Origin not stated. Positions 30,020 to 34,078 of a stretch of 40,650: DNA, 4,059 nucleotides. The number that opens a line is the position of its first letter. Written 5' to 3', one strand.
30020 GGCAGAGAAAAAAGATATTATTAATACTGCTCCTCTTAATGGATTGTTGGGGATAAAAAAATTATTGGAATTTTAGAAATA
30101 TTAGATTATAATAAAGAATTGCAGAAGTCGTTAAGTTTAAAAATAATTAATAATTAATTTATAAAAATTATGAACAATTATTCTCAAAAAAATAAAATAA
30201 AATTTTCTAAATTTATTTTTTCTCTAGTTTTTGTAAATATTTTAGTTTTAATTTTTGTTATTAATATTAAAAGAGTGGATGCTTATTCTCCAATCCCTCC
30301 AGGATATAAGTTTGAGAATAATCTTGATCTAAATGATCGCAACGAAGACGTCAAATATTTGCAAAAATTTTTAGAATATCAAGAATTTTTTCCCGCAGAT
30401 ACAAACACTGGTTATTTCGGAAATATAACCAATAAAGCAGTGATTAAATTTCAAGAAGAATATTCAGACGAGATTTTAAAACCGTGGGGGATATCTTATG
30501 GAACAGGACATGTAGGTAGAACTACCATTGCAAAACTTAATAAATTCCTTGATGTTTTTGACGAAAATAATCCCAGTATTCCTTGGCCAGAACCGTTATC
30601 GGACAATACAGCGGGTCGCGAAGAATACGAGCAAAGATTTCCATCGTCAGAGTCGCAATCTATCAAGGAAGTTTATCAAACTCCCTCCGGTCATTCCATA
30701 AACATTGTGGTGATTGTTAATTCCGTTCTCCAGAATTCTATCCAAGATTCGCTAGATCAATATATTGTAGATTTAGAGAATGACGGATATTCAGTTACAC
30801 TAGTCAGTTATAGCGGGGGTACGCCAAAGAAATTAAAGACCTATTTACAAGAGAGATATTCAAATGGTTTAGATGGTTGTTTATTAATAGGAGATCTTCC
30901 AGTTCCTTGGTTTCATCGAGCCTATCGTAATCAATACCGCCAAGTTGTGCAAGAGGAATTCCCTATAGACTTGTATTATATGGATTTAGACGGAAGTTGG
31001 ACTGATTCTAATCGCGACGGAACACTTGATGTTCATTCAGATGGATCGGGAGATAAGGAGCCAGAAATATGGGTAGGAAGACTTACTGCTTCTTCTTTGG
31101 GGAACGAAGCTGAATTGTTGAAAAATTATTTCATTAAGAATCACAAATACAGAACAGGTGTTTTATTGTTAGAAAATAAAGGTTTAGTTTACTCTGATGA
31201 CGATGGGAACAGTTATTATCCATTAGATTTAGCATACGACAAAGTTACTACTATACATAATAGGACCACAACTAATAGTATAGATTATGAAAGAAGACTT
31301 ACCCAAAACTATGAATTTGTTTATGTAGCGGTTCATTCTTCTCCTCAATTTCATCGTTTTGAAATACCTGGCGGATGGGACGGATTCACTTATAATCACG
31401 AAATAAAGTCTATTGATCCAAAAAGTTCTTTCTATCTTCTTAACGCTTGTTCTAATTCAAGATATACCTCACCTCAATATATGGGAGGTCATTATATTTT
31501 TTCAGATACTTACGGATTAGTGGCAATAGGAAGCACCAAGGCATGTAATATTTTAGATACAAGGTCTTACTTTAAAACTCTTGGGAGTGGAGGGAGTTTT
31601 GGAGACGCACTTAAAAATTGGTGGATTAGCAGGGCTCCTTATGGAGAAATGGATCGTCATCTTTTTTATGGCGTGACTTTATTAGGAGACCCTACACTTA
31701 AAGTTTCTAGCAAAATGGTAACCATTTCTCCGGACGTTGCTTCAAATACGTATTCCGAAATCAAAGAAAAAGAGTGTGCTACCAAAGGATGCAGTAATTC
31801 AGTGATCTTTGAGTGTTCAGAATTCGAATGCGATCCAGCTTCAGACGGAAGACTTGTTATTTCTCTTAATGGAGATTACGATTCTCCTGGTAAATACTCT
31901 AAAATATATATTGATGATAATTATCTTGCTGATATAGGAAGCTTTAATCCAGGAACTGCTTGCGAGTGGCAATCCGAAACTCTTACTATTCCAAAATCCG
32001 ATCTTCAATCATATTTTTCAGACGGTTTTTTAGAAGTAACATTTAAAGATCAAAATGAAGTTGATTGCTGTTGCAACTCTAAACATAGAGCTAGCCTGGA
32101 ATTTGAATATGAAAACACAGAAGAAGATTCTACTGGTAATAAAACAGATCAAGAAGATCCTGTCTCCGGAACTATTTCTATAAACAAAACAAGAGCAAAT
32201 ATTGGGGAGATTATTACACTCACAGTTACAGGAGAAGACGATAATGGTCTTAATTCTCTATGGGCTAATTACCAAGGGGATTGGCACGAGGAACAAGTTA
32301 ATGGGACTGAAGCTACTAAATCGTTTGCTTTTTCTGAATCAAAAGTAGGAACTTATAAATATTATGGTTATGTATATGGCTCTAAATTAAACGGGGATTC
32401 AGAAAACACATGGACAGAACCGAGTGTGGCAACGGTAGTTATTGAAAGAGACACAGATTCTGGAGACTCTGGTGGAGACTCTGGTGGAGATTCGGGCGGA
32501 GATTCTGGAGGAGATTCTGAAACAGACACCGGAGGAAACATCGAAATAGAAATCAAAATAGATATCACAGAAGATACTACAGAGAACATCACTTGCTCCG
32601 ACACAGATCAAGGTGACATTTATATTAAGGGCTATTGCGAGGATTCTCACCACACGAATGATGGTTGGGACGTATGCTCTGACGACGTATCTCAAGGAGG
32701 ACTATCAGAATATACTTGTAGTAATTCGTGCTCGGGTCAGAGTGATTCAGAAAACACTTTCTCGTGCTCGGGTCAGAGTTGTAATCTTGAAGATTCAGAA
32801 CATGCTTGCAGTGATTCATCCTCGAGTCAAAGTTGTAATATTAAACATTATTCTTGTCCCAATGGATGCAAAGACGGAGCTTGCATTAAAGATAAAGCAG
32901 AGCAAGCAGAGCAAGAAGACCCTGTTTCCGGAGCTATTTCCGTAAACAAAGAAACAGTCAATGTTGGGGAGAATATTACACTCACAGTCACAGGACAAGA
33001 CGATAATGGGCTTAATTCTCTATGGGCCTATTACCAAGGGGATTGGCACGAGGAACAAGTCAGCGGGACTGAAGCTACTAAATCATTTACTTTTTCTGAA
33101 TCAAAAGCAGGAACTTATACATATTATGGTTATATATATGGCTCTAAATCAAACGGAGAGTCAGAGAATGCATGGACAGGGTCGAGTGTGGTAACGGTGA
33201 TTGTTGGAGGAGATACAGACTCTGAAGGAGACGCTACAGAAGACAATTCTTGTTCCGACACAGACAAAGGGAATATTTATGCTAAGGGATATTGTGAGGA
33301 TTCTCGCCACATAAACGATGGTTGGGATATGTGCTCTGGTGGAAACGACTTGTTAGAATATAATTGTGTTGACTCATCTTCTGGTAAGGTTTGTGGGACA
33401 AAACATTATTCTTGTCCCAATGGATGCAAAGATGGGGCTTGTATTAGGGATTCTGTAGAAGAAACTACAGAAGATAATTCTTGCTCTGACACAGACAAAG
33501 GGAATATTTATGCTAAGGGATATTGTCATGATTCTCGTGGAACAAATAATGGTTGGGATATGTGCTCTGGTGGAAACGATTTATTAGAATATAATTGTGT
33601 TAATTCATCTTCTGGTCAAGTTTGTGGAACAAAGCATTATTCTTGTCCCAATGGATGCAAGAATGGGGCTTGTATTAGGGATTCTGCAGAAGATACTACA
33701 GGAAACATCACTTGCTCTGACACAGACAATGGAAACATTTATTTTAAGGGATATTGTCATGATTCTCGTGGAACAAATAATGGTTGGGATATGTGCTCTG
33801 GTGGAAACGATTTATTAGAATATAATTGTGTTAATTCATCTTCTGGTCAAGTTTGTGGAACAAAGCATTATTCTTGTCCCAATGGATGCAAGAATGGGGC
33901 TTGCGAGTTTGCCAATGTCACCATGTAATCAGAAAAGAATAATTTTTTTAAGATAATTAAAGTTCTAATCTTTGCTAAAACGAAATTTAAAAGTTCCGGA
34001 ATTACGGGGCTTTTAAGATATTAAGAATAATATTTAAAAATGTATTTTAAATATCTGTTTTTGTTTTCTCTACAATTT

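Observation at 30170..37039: Adjacent pair of giant modular secreted proteins: candidate cell-wall-targeting adhesin/protease system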

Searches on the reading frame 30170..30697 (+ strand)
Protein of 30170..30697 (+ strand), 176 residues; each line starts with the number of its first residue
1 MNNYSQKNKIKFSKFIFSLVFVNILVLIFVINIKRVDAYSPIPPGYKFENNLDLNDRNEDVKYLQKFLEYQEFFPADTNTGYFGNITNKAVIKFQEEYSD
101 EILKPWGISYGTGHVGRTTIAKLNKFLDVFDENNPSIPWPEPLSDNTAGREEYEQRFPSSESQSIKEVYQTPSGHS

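Call 15: search_protein_families(library=pfam, proteins=[window:30170-30697:+], max_evalue=10)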
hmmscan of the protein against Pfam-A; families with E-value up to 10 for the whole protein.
seq(176 aa): 1 family
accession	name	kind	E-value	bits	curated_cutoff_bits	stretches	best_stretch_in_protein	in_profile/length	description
PF01471.23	PG_binding_1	-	3.5e-07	30.8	23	1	57-98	1-41/57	Putative peptidoglycan binding domain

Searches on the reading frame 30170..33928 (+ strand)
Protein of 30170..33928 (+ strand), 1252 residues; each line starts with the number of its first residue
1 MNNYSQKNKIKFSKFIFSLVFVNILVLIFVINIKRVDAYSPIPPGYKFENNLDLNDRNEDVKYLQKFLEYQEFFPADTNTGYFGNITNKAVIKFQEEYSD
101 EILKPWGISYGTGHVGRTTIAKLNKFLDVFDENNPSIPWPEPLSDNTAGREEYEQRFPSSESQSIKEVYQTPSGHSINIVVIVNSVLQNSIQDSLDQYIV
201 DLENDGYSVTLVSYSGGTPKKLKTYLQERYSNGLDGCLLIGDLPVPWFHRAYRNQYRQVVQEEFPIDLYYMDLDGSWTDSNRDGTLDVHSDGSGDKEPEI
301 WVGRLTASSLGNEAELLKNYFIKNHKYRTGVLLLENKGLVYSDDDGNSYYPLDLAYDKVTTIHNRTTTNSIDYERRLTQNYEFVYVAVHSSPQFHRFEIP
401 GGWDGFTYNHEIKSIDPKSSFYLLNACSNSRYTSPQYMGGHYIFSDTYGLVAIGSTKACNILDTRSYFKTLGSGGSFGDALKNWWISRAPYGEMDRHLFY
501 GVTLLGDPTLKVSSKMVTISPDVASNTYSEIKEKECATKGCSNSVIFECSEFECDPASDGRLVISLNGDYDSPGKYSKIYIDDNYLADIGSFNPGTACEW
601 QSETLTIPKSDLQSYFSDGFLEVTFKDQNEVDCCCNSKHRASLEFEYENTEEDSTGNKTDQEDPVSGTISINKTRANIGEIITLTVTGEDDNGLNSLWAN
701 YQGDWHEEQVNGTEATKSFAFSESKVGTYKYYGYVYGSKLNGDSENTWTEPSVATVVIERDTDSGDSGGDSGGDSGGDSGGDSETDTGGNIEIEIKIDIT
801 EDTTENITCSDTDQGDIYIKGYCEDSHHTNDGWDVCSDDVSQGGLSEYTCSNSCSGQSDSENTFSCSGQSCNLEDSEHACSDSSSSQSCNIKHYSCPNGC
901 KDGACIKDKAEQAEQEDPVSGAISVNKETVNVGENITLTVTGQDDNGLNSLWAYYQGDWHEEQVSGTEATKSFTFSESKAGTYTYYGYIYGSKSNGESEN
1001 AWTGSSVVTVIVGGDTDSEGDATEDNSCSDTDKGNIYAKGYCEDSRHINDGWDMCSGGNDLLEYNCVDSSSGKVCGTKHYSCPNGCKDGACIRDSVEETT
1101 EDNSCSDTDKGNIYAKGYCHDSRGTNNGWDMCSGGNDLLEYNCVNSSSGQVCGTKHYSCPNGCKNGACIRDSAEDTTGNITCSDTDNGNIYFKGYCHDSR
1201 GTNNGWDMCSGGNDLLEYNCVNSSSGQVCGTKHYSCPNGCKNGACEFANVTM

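Call 3: search_protein_families(library=pfam, proteins=[window:30170-33928:+], max_evalue=1)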
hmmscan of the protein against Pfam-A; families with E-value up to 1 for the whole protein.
window:30170-33928:+ (1252 aa): 5 families
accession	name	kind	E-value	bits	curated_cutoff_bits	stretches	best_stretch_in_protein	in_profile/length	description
PF01471.23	PG_binding_1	-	5.4e-06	26.9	23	1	57-98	1-41/57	Putative peptidoglycan binding domain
PF13473.12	Cupredoxin_1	-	0.00056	20.3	27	1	920-988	29-93/104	Cupredoxin-like domain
PF13584.12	BatD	-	0.0034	18.4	24.1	1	924-996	2-67/92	BatD DUF11 like domain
PF24797.1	Beta-prop_WDR35_TULP_N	-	0.0055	16.3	80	0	686-715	86-115/332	WDR35/TULP4 N-terminal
PF17957.7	Big_7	-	0.045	14.8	24.1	1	926-985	10-68/70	Bacterial Ig domain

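Call 4: search_protein_families(library=ncbifam, proteins=[window:30170-33928:+], max_evalue=1)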
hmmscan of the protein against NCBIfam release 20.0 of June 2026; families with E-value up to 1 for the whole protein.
window:30170-33928:+ (1252 aa): 0 families

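Call 7: search_solved_structures(query=window:30170-33928:+, max_evalue=1, show_alignments=2)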
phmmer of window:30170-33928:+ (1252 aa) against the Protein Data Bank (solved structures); distinct sequences matched with E-value up to 1: 2.
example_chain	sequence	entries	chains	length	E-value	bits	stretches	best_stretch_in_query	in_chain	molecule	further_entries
8v0d_B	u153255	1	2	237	0.057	14.4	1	763-809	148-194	Ubch5B-RING3 of MIB1 fusion protein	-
9l3w_R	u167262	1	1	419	0.57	11.1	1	335-410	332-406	Chemerin-like receptor 1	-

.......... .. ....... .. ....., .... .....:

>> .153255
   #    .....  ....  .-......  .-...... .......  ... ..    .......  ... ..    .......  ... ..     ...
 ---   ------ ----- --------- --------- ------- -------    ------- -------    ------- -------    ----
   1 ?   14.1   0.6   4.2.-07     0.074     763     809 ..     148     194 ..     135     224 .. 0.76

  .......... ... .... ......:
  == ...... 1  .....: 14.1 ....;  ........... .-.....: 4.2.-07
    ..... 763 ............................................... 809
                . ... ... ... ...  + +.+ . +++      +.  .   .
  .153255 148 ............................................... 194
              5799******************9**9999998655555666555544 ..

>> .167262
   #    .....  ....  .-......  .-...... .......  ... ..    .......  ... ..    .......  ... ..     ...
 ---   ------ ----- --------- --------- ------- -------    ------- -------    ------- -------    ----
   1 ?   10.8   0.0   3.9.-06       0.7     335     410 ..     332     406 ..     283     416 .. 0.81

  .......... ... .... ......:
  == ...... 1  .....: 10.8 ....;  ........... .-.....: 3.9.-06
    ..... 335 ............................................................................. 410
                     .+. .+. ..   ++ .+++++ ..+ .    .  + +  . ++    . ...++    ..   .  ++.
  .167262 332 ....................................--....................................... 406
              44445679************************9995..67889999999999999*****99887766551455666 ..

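Call 12: find_encoding_contigs(protein=window:30170-33928:+, flank=10000, max_places=6)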
Protein window:30170-33928:+ (1252 aa): no gene with exactly this product is on record in the collection.

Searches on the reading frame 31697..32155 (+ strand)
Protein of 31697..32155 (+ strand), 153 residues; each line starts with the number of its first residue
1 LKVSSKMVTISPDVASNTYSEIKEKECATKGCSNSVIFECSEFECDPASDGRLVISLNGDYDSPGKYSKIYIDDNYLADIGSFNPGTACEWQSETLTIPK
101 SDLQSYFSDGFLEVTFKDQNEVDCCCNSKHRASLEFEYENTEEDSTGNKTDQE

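Call 15: search_protein_families(library=pfam, proteins=[window:31697-32155:+], max_evalue=10)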
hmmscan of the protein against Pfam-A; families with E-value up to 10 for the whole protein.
seq(153 aa): 0 families

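Call 74: search_protein_families(library=ncbifam, proteins=[window:31718-32155:+], max_evalue=1)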
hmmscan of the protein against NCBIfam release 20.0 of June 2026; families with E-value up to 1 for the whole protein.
window:31718-32155:+ (146 aa): 0 families

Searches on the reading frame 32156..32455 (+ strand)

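Call 15: search_protein_families(library=pfam, proteins=[window:32156-32455:+], max_evalue=10)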
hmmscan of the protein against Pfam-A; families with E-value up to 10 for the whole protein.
seq(100 aa): 2 families
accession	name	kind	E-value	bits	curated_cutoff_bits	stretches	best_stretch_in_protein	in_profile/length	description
PF24797.1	Beta-prop_WDR35_TULP_N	-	0.046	13.3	80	1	24-54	86-116/332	WDR35/TULP4 N-terminal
PF08142.18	AARP2CN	-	0.18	11.9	23.8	1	59-81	29-51/73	AARP2CN (NUC121) domain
